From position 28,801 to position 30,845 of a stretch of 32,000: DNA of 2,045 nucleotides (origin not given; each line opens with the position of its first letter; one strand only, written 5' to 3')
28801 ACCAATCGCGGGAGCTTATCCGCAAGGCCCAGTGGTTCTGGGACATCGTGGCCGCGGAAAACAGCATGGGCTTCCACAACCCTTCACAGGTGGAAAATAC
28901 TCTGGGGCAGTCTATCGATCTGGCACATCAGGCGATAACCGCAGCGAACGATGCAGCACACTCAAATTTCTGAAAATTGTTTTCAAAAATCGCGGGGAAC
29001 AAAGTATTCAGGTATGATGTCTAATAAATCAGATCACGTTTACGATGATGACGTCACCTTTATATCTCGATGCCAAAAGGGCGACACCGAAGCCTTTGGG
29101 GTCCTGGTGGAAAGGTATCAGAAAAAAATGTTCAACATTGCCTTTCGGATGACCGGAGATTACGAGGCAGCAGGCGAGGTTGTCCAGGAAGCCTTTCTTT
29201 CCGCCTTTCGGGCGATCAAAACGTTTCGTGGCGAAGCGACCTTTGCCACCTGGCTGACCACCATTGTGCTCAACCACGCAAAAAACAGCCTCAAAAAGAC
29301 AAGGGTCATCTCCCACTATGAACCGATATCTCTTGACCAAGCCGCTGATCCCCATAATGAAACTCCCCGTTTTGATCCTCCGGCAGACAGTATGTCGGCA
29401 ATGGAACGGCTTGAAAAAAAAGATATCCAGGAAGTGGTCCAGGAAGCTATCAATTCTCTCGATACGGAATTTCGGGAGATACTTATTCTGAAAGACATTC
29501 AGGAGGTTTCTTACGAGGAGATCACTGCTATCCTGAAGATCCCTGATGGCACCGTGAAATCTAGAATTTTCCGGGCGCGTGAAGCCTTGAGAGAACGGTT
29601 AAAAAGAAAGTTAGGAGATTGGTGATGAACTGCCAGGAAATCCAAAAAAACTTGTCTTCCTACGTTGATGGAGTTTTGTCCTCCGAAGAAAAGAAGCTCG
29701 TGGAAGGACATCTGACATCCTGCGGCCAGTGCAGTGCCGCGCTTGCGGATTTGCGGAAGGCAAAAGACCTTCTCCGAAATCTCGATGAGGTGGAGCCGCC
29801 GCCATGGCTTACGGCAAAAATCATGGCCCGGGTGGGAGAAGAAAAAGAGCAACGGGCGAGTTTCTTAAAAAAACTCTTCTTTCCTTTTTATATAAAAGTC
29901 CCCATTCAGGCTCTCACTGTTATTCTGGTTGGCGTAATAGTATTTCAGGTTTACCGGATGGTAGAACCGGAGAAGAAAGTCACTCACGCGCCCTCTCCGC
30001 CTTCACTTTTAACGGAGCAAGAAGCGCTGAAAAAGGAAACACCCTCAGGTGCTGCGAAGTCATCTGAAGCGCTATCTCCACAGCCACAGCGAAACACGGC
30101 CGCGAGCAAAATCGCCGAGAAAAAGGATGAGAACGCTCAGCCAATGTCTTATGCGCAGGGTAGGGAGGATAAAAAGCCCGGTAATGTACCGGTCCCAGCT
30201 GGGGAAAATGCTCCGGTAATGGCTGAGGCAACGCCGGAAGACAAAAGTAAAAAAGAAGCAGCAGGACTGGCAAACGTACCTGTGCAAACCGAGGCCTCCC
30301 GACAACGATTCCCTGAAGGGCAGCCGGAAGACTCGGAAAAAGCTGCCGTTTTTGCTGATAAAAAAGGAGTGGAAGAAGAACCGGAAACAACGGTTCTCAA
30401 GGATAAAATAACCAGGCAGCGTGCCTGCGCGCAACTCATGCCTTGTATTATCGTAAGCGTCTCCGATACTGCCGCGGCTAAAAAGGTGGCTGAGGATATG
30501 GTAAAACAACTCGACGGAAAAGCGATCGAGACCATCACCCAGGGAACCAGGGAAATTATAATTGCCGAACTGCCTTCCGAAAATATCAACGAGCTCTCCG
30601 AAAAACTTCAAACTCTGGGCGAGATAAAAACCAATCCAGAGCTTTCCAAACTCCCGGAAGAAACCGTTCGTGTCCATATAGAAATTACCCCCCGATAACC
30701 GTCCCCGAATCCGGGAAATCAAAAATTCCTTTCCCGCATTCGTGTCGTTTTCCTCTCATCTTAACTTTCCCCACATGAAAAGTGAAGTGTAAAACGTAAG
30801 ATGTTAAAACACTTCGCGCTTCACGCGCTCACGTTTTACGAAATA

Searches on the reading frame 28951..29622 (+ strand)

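Call 16: search_protein_families(library=pfam, proteins=[window:28951-29622:+], max_evalue=0.0001)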
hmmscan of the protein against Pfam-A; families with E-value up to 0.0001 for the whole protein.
window:28951-29622:+ (224 aa): 3 families
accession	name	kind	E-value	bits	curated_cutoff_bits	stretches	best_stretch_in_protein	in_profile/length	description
PF04542.20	Sigma70_r2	-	1.7e-17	63.4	24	1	52-118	1-69/71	Sigma-70 region 2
PF08281.18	Sigma70_r4_2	-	1.6e-13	50.5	25.7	1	162-213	3-54/54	Sigma-70, region 4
PF04545.22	Sigma70_r4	-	4.5e-10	39.3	24.1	1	166-215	1-50/50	Sigma-70, region 4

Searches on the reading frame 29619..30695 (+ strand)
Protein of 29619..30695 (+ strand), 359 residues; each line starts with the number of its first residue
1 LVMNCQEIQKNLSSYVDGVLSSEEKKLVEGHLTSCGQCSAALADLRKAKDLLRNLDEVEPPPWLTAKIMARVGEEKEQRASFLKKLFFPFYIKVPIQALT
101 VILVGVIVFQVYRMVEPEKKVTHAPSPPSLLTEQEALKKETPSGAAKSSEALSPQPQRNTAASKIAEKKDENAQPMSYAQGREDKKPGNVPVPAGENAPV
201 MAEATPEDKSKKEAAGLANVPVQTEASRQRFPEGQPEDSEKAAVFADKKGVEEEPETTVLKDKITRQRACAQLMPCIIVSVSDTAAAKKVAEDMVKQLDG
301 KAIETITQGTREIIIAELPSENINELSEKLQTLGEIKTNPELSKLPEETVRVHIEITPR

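Call 16: search_protein_families(library=pfam, proteins=[window:29619-30695:+], max_evalue=0.0001)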
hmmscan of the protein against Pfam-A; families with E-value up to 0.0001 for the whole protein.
window:29619-30695:+ (359 aa): 2 families
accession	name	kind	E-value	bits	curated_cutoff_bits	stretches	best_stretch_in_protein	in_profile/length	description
PF13490.11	zf-HC2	-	4.3e-10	39.9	22.2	1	5-38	1-34/35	Putative zinc-finger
PF10039.14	DUF2275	-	1.1e-09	39.2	24.6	1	57-147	2-91/210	Predicted integral membrane protein (DUF2275)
